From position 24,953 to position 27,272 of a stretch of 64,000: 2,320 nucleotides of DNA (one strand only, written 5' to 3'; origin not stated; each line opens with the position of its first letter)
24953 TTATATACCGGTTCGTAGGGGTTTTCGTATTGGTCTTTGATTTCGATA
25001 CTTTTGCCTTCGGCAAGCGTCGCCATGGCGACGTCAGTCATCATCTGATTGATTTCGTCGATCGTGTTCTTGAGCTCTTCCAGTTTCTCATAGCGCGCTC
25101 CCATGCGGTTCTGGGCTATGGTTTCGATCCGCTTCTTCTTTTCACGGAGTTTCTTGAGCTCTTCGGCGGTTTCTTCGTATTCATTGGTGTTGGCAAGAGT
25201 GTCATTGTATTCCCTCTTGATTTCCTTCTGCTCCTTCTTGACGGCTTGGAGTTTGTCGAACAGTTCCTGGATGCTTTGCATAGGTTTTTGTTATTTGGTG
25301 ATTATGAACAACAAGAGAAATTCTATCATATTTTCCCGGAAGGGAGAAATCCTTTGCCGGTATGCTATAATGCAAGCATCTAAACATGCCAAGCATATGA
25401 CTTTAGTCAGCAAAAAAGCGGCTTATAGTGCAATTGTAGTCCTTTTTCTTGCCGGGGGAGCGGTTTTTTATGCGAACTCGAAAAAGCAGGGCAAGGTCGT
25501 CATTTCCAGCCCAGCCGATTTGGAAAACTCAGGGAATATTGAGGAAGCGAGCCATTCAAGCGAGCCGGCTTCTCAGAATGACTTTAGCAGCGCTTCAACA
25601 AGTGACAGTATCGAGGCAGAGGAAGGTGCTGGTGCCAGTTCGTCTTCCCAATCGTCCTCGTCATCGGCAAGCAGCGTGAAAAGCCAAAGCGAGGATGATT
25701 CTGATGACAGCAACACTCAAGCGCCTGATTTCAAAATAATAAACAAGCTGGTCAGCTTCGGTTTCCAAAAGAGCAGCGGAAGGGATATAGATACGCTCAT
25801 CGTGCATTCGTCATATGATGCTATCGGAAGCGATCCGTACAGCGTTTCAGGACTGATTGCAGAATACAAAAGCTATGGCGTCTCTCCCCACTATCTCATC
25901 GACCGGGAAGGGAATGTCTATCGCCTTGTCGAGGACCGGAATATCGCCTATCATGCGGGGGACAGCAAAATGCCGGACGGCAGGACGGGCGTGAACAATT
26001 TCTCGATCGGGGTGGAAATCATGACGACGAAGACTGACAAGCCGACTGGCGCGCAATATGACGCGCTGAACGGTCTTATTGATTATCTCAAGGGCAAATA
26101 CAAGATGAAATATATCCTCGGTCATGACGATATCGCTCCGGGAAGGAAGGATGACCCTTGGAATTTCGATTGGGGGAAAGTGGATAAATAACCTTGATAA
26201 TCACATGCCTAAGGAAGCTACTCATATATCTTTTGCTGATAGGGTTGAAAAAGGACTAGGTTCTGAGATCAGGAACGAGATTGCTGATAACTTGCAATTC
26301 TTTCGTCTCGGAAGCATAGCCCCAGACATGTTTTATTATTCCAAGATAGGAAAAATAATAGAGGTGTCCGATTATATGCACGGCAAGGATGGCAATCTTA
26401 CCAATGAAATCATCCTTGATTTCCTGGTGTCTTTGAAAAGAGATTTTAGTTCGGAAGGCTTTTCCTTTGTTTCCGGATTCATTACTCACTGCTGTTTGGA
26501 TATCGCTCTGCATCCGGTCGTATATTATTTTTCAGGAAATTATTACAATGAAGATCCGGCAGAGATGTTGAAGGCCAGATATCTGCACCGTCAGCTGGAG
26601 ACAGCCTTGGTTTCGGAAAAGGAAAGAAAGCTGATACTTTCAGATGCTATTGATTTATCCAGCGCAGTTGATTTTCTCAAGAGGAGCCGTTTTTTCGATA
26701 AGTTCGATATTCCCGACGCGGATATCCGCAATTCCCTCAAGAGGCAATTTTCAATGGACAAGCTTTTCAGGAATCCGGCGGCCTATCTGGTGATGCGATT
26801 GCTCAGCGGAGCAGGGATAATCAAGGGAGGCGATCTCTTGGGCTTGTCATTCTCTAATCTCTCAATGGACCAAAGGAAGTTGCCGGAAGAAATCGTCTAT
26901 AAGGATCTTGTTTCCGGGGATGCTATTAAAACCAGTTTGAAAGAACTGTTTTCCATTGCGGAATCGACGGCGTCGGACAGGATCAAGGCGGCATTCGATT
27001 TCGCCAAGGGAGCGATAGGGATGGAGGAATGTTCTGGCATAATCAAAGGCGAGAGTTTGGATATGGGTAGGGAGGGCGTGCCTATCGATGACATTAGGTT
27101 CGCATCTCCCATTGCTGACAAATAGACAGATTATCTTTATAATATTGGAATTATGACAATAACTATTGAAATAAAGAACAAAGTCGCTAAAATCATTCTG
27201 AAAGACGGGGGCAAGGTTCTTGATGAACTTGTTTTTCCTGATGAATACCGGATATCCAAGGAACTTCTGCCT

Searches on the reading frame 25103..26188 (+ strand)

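Call 11: search_protein_families(library=pfam, proteins=[window:25103-26188:+], max_evalue=0.001)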
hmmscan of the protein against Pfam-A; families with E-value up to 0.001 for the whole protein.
window:25103-26188:+ (362 aa): 1 family
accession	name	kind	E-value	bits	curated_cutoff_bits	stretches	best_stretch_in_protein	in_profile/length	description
PF01510.30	Amidase_2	-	1.3e-24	87.4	26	1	226-352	2-129/131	N-acetylmuramoyl-L-alanine amidase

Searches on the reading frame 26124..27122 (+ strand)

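Call 16: search_protein_families(library=pfam, proteins=[window:26124-27122:+], max_evalue=0.001)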
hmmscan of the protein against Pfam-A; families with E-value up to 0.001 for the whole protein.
window:26124-27122:+ (333 aa): 1 family
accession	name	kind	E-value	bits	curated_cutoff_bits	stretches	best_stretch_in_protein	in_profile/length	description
PF00882.24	Zn_dep_PLPC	-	1e-10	42.2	26.8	1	33-163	1-121/167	Zinc dependent phospholipase C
